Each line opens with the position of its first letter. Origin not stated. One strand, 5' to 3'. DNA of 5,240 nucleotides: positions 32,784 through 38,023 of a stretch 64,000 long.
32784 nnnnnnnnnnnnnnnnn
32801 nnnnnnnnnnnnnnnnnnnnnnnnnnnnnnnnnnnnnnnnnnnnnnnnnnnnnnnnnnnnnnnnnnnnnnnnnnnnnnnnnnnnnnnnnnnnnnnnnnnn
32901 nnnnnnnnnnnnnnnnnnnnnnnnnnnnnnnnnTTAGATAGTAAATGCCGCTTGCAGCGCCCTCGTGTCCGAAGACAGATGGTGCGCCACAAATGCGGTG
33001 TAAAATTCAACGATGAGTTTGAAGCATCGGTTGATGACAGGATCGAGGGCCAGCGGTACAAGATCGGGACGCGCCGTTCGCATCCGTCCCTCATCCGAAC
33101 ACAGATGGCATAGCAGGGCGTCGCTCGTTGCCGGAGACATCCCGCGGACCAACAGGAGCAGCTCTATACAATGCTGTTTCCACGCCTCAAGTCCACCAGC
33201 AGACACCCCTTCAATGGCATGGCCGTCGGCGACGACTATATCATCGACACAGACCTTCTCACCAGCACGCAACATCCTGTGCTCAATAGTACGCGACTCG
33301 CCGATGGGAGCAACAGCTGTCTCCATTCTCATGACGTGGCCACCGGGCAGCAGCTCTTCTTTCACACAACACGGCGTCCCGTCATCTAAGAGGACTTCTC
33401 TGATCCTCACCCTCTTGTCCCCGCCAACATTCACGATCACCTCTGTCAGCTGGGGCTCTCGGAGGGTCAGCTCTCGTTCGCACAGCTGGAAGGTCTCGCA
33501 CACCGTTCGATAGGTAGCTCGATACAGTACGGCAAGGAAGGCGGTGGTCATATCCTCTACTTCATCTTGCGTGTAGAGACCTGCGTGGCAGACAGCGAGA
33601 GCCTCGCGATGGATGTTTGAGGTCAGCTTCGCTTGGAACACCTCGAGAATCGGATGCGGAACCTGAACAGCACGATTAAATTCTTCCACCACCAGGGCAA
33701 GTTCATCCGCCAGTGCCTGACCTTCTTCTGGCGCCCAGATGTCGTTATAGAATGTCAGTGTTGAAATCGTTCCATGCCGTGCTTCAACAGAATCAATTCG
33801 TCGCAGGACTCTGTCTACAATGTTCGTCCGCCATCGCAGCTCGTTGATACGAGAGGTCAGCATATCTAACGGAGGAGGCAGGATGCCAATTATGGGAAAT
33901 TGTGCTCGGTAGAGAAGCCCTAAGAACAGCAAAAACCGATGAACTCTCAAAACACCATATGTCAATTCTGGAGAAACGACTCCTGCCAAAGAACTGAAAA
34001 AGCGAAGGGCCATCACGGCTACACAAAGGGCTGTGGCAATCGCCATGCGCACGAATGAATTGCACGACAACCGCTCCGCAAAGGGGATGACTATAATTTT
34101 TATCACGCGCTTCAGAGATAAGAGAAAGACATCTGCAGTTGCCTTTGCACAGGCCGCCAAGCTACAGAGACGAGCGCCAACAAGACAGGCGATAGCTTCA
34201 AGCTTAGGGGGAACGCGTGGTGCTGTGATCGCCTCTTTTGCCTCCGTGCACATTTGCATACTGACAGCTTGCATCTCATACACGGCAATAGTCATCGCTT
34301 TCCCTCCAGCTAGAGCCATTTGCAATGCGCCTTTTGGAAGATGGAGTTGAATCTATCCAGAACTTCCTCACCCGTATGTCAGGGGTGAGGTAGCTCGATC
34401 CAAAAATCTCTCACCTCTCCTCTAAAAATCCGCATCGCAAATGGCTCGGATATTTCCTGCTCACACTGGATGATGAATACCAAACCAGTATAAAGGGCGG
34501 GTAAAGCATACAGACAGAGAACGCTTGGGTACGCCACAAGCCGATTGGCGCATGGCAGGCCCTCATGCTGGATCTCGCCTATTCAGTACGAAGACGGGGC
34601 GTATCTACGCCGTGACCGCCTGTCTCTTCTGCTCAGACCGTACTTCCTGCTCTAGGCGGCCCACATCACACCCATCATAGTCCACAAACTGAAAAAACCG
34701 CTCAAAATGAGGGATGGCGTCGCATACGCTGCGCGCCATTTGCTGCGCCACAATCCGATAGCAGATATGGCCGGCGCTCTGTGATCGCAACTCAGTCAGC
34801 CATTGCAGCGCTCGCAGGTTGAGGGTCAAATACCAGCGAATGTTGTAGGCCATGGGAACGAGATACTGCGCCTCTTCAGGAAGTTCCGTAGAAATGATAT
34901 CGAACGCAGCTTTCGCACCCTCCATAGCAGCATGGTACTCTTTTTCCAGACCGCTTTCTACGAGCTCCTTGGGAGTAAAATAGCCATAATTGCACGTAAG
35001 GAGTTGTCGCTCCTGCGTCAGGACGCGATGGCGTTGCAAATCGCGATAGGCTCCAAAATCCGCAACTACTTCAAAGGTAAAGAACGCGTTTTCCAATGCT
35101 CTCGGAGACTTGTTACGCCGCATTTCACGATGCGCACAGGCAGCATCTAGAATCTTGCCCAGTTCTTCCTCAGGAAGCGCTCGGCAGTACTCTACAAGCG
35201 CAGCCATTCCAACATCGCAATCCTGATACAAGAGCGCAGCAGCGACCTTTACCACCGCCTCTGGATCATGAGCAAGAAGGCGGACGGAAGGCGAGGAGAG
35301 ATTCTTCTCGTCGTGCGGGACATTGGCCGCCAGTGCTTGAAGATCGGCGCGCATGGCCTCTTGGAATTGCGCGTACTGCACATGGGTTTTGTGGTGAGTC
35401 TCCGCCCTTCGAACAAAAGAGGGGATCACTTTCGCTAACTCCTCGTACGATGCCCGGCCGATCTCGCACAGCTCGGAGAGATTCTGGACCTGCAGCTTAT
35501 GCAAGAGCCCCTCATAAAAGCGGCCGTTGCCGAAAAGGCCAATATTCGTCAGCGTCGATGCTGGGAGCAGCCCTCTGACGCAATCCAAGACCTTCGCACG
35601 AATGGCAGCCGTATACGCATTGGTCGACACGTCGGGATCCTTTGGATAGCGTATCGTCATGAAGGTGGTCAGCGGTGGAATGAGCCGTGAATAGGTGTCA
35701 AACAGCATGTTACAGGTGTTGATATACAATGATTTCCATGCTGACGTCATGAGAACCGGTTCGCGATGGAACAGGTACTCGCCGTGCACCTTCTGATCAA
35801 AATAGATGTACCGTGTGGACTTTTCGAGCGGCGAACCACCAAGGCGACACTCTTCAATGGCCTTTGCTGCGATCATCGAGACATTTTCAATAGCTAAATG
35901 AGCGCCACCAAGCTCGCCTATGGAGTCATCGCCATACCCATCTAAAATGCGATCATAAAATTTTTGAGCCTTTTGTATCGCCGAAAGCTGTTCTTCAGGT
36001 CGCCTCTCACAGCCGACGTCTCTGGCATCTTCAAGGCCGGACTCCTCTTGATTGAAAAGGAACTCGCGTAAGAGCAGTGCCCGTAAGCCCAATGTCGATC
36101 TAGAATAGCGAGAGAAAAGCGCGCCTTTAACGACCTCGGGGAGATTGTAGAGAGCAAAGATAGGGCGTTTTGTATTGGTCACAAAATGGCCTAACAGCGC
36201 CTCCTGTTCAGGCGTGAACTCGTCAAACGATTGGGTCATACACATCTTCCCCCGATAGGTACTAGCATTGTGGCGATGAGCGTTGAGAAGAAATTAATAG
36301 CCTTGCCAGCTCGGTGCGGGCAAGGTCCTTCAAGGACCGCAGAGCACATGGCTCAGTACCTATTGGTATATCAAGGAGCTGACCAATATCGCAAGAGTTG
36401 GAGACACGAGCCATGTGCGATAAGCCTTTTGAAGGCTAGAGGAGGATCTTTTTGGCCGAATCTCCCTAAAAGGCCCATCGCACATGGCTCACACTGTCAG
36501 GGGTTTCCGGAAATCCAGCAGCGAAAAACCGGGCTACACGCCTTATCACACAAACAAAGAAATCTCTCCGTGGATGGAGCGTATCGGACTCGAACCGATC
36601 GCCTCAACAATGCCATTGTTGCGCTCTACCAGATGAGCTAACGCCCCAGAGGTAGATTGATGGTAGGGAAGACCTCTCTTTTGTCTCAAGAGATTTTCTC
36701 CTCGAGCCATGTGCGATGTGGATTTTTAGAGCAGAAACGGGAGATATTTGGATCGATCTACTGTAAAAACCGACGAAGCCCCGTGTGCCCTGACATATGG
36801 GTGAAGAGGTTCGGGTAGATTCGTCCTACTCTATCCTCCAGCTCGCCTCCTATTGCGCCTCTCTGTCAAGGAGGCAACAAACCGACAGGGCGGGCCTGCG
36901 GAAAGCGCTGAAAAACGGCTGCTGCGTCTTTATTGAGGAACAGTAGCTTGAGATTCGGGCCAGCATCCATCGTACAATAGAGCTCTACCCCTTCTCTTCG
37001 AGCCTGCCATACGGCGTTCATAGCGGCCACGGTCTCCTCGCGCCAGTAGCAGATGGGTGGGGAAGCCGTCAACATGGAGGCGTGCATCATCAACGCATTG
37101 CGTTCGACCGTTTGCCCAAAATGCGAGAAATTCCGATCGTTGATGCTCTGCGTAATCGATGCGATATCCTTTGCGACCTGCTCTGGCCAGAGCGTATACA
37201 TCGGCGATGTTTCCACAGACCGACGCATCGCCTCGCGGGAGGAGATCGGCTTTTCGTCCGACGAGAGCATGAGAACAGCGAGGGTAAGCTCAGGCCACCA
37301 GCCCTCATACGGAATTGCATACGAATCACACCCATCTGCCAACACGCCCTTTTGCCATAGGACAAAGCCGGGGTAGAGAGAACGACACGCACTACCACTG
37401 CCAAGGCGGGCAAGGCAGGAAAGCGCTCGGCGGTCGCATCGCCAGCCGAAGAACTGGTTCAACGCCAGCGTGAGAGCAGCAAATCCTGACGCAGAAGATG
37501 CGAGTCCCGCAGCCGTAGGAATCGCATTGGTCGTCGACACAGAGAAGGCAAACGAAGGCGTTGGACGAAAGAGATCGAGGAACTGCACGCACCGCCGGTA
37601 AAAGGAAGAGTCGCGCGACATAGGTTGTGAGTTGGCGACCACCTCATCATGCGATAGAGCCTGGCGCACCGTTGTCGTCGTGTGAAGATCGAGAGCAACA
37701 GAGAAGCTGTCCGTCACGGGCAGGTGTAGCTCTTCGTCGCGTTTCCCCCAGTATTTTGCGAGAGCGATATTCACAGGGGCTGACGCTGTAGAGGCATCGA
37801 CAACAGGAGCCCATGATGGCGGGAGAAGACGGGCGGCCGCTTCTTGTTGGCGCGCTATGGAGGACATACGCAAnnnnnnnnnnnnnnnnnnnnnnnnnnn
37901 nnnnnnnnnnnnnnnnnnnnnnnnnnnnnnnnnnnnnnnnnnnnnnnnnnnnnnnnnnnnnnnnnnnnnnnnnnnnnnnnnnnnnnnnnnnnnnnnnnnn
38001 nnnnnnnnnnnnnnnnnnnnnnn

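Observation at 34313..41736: Dispersed family of TIR-bounded intergenic repeat elements (Correia/REP/MITE-like)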

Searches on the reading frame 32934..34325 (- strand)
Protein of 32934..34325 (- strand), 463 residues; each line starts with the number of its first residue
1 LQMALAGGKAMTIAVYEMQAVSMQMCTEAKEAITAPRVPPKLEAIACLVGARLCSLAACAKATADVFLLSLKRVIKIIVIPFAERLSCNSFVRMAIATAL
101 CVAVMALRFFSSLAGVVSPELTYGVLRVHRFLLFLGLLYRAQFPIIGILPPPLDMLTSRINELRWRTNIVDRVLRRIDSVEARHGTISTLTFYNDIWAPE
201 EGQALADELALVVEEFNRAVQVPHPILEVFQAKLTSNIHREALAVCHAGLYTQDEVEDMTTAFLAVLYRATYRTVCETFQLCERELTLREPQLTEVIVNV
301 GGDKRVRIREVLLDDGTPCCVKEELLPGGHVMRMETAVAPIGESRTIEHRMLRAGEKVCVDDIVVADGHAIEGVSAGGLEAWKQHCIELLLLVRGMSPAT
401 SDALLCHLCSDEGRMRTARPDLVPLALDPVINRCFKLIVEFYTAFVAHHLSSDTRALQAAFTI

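Call 14: search_protein_families(library=pfam, proteins=[window:32934-34325:-])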
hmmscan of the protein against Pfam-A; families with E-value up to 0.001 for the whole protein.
window:32934-34325:- (463 aa): 0 families

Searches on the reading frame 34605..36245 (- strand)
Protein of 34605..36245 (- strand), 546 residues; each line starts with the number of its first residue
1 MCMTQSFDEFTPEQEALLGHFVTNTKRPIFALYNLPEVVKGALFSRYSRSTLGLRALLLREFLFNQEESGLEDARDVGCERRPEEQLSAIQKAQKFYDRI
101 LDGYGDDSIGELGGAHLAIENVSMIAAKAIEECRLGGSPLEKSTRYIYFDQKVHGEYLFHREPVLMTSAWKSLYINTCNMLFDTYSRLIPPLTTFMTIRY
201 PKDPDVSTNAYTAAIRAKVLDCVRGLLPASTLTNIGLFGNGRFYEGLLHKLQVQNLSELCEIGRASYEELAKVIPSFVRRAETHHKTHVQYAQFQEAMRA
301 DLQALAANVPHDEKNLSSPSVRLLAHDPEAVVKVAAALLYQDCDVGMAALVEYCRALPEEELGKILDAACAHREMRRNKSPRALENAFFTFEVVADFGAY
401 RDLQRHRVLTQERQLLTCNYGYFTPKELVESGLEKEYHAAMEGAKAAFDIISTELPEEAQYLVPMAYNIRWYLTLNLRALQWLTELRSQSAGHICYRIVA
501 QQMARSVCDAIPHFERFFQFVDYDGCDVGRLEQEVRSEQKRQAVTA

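Call 14: search_protein_families(library=pfam, proteins=[window:34605-36245:-])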
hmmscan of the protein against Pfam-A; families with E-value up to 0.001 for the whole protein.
window:34605-36245:- (546 aa): 1 family
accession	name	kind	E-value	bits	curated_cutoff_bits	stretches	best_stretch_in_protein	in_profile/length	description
PF02511.20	Thy1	-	2.1e-37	129.2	24.8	2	323-513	2-191/191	Thymidylate synthase complementing protein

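Call 58: find_homologous_proteins(query=window:34605-36245:-, max_evalue=1e-100)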
Query window:34605-36245:- (546 aa): 6032 proteins with E <= 1e-100 among 8000 candidates; the best 120 are listed.
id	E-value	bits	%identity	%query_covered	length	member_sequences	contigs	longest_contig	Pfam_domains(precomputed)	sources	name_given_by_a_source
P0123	0.0e+0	1240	100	100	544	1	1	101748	PF02511.21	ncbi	-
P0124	0.0e+0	1015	82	99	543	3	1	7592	PF02511.21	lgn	-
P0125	5.5e-296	1000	81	99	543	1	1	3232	PF02511.21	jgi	jgi:thymidylate synthase ThyX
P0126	5.1e-294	994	81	99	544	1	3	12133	PF02511.21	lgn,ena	-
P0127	6.9e-292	987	80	99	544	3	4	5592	PF02511.21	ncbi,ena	-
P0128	8.8e-291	983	79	100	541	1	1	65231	PF02511.21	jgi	jgi:thymidylate synthase ThyX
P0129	5.4e-284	961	79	99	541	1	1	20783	PF02511.21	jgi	jgi:thymidylate synthase ThyX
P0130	3.8e-281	951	77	99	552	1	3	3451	PF02511.21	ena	-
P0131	6.1e-279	944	77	99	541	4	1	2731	PF02511.21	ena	-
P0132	6.6e-276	934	77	99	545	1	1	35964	PF02511.21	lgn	-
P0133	1.0e-271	920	74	100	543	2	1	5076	PF02511.21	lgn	-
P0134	1.2e-269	913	73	99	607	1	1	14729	PF02511.21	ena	-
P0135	1.7e-269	913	75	99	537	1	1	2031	PF02511.21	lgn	-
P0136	1.2e-268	910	73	100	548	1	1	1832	PF02511.21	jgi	jgi:thymidylate synthase ThyX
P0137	7.3e-268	908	74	99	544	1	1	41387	PF02511.21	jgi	jgi:thymidylate synthase ThyX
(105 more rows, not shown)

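Call 59: find_encoding_contigs(protein=P0124, flank=10000, max_places=3)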
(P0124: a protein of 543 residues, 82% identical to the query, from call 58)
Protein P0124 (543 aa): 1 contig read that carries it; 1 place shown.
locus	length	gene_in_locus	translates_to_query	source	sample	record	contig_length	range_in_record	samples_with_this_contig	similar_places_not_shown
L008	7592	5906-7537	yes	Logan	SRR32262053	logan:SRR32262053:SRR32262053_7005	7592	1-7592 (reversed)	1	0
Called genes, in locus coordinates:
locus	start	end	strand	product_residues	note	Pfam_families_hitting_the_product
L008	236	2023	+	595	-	PF02518:HATPase_c (weak), PF13589:HATPase_c_3, PF01119:DNA_mis_repair, PF08676:MutL_C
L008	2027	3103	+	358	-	PF01321:Creatinase_N, PF00557:Peptidase_M24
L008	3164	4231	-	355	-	PF00890:FAD_binding_2 (faint), PF01266:DAO (faint), PF03486:HI0933_like (faint), PF07992:Pyr_redox_2, PF13738:Pyr_redox_3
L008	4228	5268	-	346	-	PF04085:MreC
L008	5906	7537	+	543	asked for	PF02511:Thy1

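Call 60: find_encoding_contigs(protein=P0126, flank=10000, max_places=3)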
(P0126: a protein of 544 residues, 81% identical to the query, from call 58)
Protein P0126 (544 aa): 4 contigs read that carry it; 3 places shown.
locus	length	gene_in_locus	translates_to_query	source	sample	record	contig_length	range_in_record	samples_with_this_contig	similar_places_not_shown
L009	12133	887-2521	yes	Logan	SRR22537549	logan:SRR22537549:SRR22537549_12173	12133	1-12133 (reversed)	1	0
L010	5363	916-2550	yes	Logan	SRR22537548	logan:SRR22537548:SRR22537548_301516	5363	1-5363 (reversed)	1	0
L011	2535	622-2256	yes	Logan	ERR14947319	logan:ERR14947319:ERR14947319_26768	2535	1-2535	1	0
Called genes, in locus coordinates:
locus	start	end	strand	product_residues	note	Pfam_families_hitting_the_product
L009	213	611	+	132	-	-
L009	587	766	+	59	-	-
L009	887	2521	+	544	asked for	PF02511:Thy1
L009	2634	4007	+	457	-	-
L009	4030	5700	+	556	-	-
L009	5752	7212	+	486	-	PF00443:UCH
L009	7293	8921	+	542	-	PF00443:UCH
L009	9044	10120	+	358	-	PF00579:tRNA-synt_1b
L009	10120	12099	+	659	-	PF00270:DEAD (weak), PF04851:ResIII, PF17757:UvrB_inter, PF27431:UvrB_3rd, PF00271:Helicase_C, PF12344:UvrB, PF02151:UVR (weak)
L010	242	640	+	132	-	-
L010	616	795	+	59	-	-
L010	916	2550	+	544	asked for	PF02511:Thy1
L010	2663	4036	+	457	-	-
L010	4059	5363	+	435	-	?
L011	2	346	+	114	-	?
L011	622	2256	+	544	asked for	PF02511:Thy1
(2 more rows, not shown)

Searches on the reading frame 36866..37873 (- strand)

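Call 14: search_protein_families(library=pfam, proteins=[window:36866-37873:-])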
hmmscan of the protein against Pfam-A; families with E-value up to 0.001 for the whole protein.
window:36866-37873:- (335 aa): 3 families
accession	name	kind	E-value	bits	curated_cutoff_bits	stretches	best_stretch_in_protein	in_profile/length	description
PF22700.2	MVD-like_N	-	2.3e-48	164.3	27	1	32-186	1-157/157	Diphosphomevalonate decarboxylase-like N-terminal domain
PF18376.6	MDD_C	-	8.9e-20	71.7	23.2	1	200-324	3-130/186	Mevalonate 5-diphosphate decarboxylase C-terminal domain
PF00288.32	GHMP_kinases_N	-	1.8e-08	34.9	22.3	1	103-157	15-65/87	GHMP kinases N terminal domain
